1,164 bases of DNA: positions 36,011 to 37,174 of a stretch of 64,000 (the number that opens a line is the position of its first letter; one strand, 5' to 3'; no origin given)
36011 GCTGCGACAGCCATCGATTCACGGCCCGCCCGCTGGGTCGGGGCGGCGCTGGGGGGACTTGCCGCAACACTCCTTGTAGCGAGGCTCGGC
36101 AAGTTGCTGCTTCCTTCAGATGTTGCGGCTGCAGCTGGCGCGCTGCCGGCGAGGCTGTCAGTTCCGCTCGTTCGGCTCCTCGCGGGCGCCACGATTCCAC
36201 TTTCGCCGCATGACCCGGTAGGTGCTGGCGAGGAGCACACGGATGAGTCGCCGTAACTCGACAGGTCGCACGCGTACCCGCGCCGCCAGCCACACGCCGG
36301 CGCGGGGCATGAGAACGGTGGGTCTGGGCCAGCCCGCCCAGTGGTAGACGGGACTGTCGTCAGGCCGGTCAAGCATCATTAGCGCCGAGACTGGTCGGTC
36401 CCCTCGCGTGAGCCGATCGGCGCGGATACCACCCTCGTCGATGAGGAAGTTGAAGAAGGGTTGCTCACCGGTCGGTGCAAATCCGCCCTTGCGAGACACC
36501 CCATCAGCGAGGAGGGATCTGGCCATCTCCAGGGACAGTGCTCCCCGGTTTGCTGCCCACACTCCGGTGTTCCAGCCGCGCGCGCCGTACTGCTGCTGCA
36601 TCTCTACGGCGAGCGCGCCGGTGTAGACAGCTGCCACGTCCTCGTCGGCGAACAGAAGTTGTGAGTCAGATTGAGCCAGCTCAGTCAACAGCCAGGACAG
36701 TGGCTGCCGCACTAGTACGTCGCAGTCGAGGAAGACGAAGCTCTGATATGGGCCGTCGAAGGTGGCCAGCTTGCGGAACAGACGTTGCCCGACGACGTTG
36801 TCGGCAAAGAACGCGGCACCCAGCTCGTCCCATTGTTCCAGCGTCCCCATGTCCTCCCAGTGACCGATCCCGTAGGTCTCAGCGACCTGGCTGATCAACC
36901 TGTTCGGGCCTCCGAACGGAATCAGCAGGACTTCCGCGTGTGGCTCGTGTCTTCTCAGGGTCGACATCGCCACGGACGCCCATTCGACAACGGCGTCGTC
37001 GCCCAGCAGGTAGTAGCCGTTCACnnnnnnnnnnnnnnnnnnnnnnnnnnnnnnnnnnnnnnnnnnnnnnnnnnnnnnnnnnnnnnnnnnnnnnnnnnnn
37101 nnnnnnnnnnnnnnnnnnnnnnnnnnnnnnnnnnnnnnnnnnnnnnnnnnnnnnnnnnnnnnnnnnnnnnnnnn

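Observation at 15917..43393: About 27-kb Wzx/Wzy/Wzc polysaccharide locus unusually rich in methyltransferases and redox tailoring genes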

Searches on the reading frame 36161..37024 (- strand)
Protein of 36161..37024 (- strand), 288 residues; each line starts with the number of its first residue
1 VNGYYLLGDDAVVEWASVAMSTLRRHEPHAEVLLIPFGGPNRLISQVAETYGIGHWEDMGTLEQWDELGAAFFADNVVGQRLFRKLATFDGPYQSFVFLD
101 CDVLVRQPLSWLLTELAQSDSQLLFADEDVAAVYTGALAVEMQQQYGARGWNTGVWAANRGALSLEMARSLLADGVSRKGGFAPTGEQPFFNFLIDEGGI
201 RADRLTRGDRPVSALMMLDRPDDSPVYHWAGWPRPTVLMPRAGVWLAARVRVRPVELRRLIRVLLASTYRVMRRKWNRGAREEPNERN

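Call 6: search_protein_families(library=pfam, proteins=[window:36161-37024:-], max_evalue=0.01)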
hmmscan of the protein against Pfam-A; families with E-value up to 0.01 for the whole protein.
window:36161-37024:- (288 aa): 0 families
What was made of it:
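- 36158..37024 (-): g18: GT8-like retaining GT-A glycosyltransferase of a rare uncharacterised family (related to NCBIfam Npun_R2821/R2822). DxD at residues 100-102, HWAG at 228-231. No Pfam match (call 6).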

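Call 12: search_protein_families(library=ncbifam, proteins=[window:36161-37024:-], max_evalue=0.01)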
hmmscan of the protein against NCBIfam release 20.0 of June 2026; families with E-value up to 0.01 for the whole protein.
window:36161-37024:- (288 aa): 1 family
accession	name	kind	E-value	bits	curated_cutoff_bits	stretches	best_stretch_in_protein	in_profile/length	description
NF045582.1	Npun_R2823_gen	subfamily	1.5e-14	54.3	250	1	3-195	2-215/299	Npun_R2821/Npun_R2822 family protein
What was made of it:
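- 36158..37024 (-): NF045582 E 1.5e-14, below cutoff (call 12).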

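Call 22: find_homologous_proteins(query=window:36161-37024:-, max_evalue=0.00001)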
Query window:36161-37024:- (288 aa): 6 proteins with E <= 0.00001 among 5869 candidates.
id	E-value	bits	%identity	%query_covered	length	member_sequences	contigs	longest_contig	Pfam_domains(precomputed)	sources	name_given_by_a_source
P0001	5.5e-193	658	100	100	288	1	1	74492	-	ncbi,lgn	-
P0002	1.7e-68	249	44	92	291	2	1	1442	-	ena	-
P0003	3.3e-60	222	42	97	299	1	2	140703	-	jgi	-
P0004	6.3e-59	218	41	88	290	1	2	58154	-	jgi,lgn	jgi:hypothetical protein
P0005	4.0e-58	215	41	86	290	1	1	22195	-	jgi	jgi:hypothetical protein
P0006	1.3e-26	112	46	48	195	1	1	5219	-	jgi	jgi:hypothetical protein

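Call 24: find_encoding_contigs(protein=P0001, flank=10000, max_places=4)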
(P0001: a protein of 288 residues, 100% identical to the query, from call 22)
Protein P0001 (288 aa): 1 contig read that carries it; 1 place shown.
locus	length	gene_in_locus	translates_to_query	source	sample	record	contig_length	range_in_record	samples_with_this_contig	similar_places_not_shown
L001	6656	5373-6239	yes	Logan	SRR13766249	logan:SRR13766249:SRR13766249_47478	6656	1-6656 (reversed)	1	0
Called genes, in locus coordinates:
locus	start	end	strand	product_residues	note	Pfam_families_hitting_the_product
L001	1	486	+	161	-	?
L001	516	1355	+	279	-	PF05711:TylF, PF13578:Methyltransf_24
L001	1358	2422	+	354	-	PF13692:Glyco_trans_1_4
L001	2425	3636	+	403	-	PF13439:Glyco_transf_4, PF13579:Glyco_trans_4_4 (weak), PF20706:GT4-conflict (weak), PF00534:Glycos_transf_1, PF13692:Glyco_trans_1_4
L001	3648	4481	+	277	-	PF13640:2OG-FeII_Oxy_3, PF13661:2OG-FeII_Oxy_4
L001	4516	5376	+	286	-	PF05175:MTS (faint)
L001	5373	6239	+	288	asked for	-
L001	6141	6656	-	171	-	?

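Call 25: find_encoding_contigs(protein=P0003, flank=10000, max_places=3)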
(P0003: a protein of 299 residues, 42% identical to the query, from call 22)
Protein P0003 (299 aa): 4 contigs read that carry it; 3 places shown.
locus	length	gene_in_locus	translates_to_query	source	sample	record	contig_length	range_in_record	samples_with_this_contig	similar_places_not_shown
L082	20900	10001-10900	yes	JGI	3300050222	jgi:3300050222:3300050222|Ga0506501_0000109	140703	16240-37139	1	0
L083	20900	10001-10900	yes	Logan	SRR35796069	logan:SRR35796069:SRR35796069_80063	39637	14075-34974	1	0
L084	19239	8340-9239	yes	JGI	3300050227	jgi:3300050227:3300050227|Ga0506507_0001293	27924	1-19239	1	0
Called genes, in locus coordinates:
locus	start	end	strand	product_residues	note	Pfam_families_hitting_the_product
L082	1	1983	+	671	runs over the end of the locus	PF04932:Wzy_C, PF13428:TPR_14 (weak)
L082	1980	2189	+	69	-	-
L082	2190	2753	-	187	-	PF04542:Sigma70_r2, PF08281:Sigma70_r4_2, PF04545:Sigma70_r4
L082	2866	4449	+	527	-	PF01656:CbiA, PF10609:ParA, PF13614:AAA_31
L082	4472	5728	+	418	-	PF04932:Wzy_C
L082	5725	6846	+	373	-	PF13439:Glyco_transf_4, PF13579:Glyco_trans_4_4, PF20706:GT4-conflict, PF00534:Glycos_transf_1, PF13692:Glyco_trans_1_4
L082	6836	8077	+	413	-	PF13477:Glyco_trans_4_2 (weak), PF13439:Glyco_transf_4, PF13579:Glyco_trans_4_4, PF20706:GT4-conflict, PF00534:Glycos_transf_1, PF13692:Glyco_trans_1_4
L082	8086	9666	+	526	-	PF01943:Polysacc_synt (weak), PF13440:Polysacc_synt_3 (weak)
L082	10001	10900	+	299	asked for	-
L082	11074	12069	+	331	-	PF01757:Acyl_transf_3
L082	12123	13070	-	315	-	PF13439:Glyco_transf_4 (weak), PF20706:GT4-conflict, PF00534:Glycos_transf_1, PF13692:Glyco_trans_1_4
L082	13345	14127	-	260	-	PF13489:Methyltransf_23, PF08241:Methyltransf_11 (weak), PF08242:Methyltransf_12 (weak), PF13649:Methyltransf_25 (faint)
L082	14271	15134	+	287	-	PF00535:Glycos_transf_2, PF10111:Glyco_tranf_2_2, PF13641:Glyco_tranf_2_3 (weak)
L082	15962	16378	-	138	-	-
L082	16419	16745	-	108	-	-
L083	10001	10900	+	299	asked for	-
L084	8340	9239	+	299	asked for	-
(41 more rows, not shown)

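Call 26: find_encoding_contigs(protein=P0004, flank=10000, max_places=3)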
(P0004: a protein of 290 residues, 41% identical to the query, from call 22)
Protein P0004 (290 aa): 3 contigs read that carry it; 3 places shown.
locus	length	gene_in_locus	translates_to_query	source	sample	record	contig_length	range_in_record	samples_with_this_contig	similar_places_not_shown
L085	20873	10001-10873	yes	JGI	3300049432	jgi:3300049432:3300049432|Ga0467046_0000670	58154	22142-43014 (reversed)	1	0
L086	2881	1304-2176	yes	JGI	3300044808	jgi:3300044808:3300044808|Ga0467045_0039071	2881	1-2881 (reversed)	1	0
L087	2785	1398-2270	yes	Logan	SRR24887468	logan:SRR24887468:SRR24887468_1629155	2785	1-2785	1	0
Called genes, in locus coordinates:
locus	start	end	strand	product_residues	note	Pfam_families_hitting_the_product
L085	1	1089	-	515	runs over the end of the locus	PF02397:Bac_transf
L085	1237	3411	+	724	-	PF04932:Wzy_C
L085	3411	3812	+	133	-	-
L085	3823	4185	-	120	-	-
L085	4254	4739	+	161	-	PF04542:Sigma70_r2, PF08281:Sigma70_r4_2, PF04545:Sigma70_r4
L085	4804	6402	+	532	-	PF02706:Wzz, PF01656:CbiA, PF10609:ParA, PF13614:AAA_31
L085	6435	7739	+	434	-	PF04932:Wzy_C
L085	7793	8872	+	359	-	PF13439:Glyco_transf_4, PF13579:Glyco_trans_4_4, PF00534:Glycos_transf_1, PF13692:Glyco_trans_1_4, PF13524:Glyco_trans_1_2 (weak)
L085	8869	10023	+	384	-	PF13579:Glyco_trans_4_4, PF13439:Glyco_transf_4, PF20706:GT4-conflict, PF00534:Glycos_transf_1, PF13692:Glyco_trans_1_4, PF13524:Glyco_trans_1_2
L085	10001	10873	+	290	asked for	-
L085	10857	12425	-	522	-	-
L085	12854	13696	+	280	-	PF13579:Glyco_trans_4_4 (weak), PF20706:GT4-conflict (weak), PF00534:Glycos_transf_1, PF13692:Glyco_trans_1_4, PF13524:Glyco_trans_1_2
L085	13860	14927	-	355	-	PF01757:Acyl_transf_3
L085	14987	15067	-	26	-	-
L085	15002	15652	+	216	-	PF05175:MTS (weak), PF13489:Methyltransf_23, PF05401:NodS (weak), PF07021:MetW, PF13847:Methyltransf_31, PF08241:Methyltransf_11, PF08242:Methyltransf_12, PF13649:Methyltransf_25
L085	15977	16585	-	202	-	PF13578:Methyltransf_24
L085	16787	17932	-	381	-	PF14307:Glyco_tran_WbsX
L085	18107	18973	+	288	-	PF01209:Ubie_methyltran, PF13489:Methyltransf_23, PF08241:Methyltransf_11, PF08242:Methyltransf_12, PF13649:Methyltransf_25, PF13847:Methyltransf_31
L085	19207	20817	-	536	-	-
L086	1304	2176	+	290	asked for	-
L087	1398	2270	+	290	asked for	-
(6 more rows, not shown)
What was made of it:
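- On Wzx/Wzy-dependent polysaccharide assembly locus: It may be encoded elsewhere; the related locus L085 has a linked one (call 26).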

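Call 35: search_solved_structures(query=window:36161-37024:-, max_evalue=1)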
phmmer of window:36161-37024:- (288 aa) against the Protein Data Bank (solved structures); distinct sequences matched with E-value up to 1: 5.
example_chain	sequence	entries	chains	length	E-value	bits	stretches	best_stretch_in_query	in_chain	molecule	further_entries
3ncc_B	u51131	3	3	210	0.4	13.1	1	199-255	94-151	Prolactin receptor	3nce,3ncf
3mzg_B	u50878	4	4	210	0.41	13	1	199-255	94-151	Prolactin receptor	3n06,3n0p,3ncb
1bp3_B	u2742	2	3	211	0.41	13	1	199-255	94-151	PROTEIN (PROLACTIN RECEPTOR) | Prolactin receptor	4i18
3d48_R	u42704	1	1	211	0.41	13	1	199-255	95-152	Prolactin receptor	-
2lfg_A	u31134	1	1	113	0.42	13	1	207-255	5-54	Prolactin receptor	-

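Call 40: predict_structure(protein=window:36161-37024:-)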
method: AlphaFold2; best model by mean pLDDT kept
length: 288 residues; sequences in the alignment: 1
mean_pLDDT: 35.5   pTM: 0.23
mean pLDDT of the five models: 35.5, 35.1, 34.5, 33.3, 31.9
residues with pLDDT >= 90: 0; 70-90: 0; 50-70: 13; < 50: 275
segments of 3 or more residues with pLDDT < 50: 1-272, 286-288
pLDDT, mean of each block of 10 residues (from residue 1): 33 34 37 33 37 34 33 32 34 32 31 37 33 40 44 42 40 35 29 26 29 32 34 32 28 38 43 53 50
secondary structure, 60 per line:
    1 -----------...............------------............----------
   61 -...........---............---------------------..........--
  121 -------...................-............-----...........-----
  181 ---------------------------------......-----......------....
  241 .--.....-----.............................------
elements in order: H12-26 H39-50 H62-72 H76-87 H109-118 H128-146 H148-159 H165-175 E214-219 E225-230 E237-241 E244-248 H254-282
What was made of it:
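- Tried and rejected: A single-sequence AlphaFold model of g18 was useless, with pLDDT 35.5 (call 40).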

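Call 42: search_protein_families(library=pfam, alignment_id=A1, max_evalue=10)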
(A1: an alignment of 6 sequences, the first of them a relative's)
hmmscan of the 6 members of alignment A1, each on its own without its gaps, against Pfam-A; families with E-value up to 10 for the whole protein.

A. member 1, P0001 (288 aa): 0 families

B. families by the number of members that match (of 6 scanned): 3 families
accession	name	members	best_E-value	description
PF12601.13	Rubi_NSP_C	1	0.03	Rubivirus non-structural protein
PF11051.14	Mannosyl_trans3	1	0.047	Mannosyltransferase putative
PF01501.26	Glyco_transf_8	1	0.14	Glycosyl transferase family 8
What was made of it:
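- On GT8 glycosyltransferases (for g18): The Pfam GT8 model scores only E 0.14, in one family member (call 42).
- Closest known: GT8 retaining glycosyltransferases. Different: The Pfam GT8 model is not matched significantly (call 42).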

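Call 43: find_homologous_proteins(query=A1, max_evalue=0.001)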
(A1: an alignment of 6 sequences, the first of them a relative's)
Query A1 (6 sequences) (288 aa, profile of the alignment): 16 proteins with E <= 0.001 among 8000 candidates.
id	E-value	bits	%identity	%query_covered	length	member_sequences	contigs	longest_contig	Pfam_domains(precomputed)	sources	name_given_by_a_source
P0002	9.0e-145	499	44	92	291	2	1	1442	-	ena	-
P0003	8.4e-139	480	42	97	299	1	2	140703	-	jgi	-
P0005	1.4e-137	476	41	86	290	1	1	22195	-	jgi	jgi:hypothetical protein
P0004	1.7e-137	476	41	88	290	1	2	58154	-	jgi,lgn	jgi:hypothetical protein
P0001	5.1e-128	444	100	100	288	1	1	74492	-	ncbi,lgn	-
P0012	5.3e-108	379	40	91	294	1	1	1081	-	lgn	-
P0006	1.7e-70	256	46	48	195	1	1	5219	-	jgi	jgi:hypothetical protein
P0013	4.5e-51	192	34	73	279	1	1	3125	-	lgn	-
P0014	7.1e-48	181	34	89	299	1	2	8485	-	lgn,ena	-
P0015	1.7e-45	174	27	89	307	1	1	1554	-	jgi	-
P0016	6.4e-45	172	38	69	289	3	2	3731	-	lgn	-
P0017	5.4e-42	162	27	86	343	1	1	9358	-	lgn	-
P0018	2.6e-41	160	29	83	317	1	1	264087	-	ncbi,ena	-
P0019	4.6e-40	156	33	86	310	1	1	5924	-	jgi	jgi:hypothetical protein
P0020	4.2e-38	149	31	69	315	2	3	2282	-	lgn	-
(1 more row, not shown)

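Call 46: search_solved_structures(query=A2, max_evalue=10)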
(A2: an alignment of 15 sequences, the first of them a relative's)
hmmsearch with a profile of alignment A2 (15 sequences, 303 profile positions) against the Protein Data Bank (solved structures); distinct sequences matched with E-value up to 10: 22.
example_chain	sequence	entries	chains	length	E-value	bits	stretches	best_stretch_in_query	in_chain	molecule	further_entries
4ueg_A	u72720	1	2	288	0.0042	19.4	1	12-122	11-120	GLYCOGENIN-2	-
5gvv_A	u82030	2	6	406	0.021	17.1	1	96-118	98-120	Glycosyl transferase family 8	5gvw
3rmv_A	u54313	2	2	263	0.057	15.6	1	10-123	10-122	Glycogenin-1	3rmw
3t7m_A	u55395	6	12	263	0.064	15.5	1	10-123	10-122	Glycogenin-1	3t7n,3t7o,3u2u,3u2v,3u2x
3q4s_A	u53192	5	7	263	0.065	15.5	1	10-123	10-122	Glycogenin-1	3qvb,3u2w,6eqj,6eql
8z0a_E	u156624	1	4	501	0.067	15.4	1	12-122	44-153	Glycogenin-2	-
3u2t_A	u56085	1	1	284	0.074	15.3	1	10-123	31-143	Glycogenin-1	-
7zbn_E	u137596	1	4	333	0.11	14.7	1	10-123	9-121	Isoform GN-1 of Glycogenin-1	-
7q0b_E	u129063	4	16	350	0.12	14.5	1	10-123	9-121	Glycogenin-1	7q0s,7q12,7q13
8cvx_E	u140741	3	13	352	0.13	14.5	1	10-123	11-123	Glycogenin-1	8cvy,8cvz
3v90_A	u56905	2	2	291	0.16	14.2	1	10-123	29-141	Glycogenin-1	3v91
3usq_A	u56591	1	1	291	0.17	14.1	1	11-123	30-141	Glycogenin-1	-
1zct_A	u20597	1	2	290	0.18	14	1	11-123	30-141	Glycogenin-1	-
3v8y_A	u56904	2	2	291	0.18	14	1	11-123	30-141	Glycogenin-1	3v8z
3usr_A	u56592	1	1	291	0.19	13.9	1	11-123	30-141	Glycogenin-1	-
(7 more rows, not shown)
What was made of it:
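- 36158..37024 (-): The profile-versus-PDB hits are almost all GT8 (call 46).
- On GT8 glycosyltransferases (for g18): The profile against PDB gives glycogenin-2 at E 0.004 (call 46).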

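Call 52: predict_structure(alignment_id=A2)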
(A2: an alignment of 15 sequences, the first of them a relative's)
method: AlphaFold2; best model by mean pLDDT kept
length: 288 residues; sequences in the alignment: 15
mean_pLDDT: 91.6   pTM: 0.89
mean pLDDT of the five models: 91.6, 89.5, 89.0, 89.0, 88.8
residues with pLDDT >= 90: 216; 70-90: 55; 50-70: 12; < 50: 5
segments of 3 or more residues with pLDDT < 50: 286-288
pLDDT, mean of each block of 10 residues (from residue 1): 97 95 97 97 97 98 98 95 97 98 95 96 94 97 96 94 98 97 94 98 89 63 83 88 91 79 88 87 54
secondary structure, 60 per line:
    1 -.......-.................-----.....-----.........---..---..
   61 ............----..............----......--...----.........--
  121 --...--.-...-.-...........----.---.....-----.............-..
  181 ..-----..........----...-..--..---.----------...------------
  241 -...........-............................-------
elements in order: E2-8 H10-26 E32-36 H42-50 H59-72 H77-90 E95-100 E103-105 H110-118 E123-125 H136-146 E155-159 H165-177 H188-197 E202-204 E226-228 H242-252 H254-281
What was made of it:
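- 36158..37024 (-): AF2 model pLDDT 91.6 (call 52).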
